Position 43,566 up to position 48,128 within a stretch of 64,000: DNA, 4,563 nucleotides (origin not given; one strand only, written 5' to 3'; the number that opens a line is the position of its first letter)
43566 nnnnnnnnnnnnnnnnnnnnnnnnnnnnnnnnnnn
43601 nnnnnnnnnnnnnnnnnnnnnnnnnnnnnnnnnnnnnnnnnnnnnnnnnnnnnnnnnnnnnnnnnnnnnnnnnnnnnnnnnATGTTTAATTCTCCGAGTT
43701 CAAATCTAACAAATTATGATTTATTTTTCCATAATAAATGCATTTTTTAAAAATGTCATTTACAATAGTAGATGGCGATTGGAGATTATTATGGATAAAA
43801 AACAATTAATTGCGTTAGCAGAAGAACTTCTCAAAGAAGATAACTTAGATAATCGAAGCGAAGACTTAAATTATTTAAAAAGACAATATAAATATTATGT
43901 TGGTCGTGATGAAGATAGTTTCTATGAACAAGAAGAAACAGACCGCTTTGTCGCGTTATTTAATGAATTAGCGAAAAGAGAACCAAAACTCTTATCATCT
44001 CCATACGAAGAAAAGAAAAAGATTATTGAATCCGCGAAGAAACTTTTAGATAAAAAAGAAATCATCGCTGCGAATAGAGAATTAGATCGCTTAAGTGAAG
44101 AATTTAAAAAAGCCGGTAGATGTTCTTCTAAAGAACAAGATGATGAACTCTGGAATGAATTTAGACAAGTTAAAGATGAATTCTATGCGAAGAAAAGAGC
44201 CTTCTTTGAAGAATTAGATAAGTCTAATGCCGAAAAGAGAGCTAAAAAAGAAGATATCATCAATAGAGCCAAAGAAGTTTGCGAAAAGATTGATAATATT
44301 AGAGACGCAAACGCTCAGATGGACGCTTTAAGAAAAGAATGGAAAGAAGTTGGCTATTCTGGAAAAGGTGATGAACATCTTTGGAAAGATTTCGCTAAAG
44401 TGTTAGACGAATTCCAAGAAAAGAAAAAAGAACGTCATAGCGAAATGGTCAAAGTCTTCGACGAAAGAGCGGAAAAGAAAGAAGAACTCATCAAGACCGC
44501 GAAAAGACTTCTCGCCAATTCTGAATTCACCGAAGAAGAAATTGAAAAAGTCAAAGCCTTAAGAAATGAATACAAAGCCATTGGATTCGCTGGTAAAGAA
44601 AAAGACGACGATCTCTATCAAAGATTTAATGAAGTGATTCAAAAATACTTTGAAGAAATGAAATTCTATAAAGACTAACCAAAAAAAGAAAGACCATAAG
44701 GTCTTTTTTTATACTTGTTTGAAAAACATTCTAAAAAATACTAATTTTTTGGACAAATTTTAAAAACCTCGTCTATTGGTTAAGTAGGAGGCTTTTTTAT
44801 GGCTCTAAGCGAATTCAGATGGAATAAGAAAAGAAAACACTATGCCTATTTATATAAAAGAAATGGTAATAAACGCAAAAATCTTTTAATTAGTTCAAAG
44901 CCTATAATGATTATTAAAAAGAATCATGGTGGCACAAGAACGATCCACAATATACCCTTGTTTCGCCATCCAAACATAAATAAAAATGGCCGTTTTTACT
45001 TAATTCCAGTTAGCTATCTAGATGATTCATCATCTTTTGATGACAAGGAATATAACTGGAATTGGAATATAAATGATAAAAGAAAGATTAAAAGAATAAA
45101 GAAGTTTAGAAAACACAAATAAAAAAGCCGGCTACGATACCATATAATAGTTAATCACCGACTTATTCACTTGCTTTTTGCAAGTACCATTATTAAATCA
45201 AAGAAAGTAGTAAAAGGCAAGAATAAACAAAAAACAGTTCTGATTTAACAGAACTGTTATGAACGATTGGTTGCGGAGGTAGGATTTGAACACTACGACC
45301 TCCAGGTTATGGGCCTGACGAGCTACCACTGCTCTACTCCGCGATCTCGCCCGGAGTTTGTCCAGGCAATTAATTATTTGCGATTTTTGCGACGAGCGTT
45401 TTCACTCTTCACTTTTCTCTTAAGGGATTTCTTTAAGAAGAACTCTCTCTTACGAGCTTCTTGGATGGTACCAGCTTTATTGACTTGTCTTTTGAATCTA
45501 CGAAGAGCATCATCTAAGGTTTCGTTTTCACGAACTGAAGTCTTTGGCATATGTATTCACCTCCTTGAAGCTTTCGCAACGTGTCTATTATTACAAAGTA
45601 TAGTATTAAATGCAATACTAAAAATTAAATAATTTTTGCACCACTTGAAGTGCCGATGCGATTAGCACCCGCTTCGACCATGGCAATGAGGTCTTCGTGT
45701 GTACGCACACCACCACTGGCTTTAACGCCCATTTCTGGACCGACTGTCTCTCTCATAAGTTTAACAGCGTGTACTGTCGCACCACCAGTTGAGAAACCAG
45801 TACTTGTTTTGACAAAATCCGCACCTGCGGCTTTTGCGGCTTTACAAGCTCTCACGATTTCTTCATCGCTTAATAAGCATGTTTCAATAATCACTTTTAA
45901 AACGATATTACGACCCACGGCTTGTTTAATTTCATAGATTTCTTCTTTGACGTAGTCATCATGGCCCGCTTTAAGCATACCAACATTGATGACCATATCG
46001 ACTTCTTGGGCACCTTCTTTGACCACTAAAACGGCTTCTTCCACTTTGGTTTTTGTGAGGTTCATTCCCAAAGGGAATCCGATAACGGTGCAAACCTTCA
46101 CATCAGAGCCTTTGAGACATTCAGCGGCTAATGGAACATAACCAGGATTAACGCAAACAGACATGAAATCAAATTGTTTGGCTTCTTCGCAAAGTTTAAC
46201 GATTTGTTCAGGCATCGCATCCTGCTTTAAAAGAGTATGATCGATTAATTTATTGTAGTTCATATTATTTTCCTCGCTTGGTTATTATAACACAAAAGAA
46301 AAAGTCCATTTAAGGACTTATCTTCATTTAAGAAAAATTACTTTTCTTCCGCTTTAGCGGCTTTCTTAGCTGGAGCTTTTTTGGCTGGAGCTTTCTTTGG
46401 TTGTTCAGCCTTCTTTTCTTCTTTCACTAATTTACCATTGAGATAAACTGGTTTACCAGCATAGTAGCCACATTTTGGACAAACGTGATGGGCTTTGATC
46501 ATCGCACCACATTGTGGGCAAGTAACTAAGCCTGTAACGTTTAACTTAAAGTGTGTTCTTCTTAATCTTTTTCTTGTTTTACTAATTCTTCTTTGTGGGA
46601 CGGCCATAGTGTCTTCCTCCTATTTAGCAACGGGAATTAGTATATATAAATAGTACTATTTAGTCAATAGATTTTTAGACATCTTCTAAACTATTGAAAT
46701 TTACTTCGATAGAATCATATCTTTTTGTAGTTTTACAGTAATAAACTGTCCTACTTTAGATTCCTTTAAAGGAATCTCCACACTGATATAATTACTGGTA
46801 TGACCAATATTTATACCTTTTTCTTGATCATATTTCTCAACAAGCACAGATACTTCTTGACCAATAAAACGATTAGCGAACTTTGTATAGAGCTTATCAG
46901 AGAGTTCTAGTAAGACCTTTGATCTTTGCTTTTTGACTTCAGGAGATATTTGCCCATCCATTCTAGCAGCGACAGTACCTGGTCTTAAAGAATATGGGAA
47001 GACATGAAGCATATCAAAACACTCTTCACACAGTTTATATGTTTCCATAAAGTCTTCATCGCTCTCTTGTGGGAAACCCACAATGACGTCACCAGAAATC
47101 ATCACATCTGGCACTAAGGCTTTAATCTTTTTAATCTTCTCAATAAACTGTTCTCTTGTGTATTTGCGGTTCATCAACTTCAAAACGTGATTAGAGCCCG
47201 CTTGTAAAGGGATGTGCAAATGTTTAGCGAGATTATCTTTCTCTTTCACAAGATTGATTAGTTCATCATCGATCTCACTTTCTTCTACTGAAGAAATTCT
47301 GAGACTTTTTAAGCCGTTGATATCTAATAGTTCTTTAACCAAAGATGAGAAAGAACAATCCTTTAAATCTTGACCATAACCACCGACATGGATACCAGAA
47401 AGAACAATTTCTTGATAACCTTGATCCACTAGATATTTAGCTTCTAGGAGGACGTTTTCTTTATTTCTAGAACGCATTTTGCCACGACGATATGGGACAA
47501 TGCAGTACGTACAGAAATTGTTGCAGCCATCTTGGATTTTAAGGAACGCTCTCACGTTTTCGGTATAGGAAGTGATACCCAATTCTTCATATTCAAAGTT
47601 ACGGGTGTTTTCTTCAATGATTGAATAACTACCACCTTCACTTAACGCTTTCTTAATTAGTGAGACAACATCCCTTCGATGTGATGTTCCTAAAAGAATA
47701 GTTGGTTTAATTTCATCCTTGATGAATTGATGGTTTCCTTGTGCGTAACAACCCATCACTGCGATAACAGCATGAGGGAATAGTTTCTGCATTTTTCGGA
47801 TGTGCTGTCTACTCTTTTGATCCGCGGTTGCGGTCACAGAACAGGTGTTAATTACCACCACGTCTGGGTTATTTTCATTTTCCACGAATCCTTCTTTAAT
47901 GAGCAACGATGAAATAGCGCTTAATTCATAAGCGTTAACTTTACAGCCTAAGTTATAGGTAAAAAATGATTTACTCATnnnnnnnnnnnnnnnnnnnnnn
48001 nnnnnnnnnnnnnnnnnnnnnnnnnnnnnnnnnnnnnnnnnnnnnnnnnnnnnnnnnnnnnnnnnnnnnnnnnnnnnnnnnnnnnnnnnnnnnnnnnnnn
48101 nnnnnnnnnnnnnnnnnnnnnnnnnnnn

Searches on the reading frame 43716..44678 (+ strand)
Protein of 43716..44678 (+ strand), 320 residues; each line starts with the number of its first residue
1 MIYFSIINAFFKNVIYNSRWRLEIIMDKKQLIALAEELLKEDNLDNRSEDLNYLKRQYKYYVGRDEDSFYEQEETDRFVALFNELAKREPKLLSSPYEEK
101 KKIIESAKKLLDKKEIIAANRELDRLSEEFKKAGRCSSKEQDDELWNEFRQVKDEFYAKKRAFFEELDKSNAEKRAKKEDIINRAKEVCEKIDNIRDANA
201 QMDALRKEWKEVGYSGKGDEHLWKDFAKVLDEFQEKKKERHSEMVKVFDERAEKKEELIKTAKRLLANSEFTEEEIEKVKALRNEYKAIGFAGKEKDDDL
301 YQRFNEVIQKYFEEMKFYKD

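Call 81: search_protein_families(library=pfam, proteins=[window:43716-44678:+], max_evalue=0.0001)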
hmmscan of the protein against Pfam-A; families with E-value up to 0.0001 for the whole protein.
window:43716-44678:+ (320 aa): 1 family
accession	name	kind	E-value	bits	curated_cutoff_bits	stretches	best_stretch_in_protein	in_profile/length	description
PF03993.17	DUF349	-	5.9e-33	113.5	23.9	2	144-214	1-71/75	Domain of Unknown Function (DUF349)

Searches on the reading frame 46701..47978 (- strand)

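Call 81: search_protein_families(library=pfam, proteins=[window:46701-47978:-], max_evalue=0.0001)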
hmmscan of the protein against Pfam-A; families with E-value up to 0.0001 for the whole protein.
window:46701-47978:- (425 aa): 3 families
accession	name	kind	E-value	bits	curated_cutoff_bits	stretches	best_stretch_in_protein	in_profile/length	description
PF04055.27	Radical_SAM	-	1.5e-26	93.9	29.5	1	147-317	2-166/166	Radical SAM superfamily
PF00919.26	UPF0004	-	1.5e-21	76.6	27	1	7-91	4-91/98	Uncharacterized protein family UPF0004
PF01938.26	TRAM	-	2.4e-05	24.5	21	1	370-419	2-50/61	TRAM domain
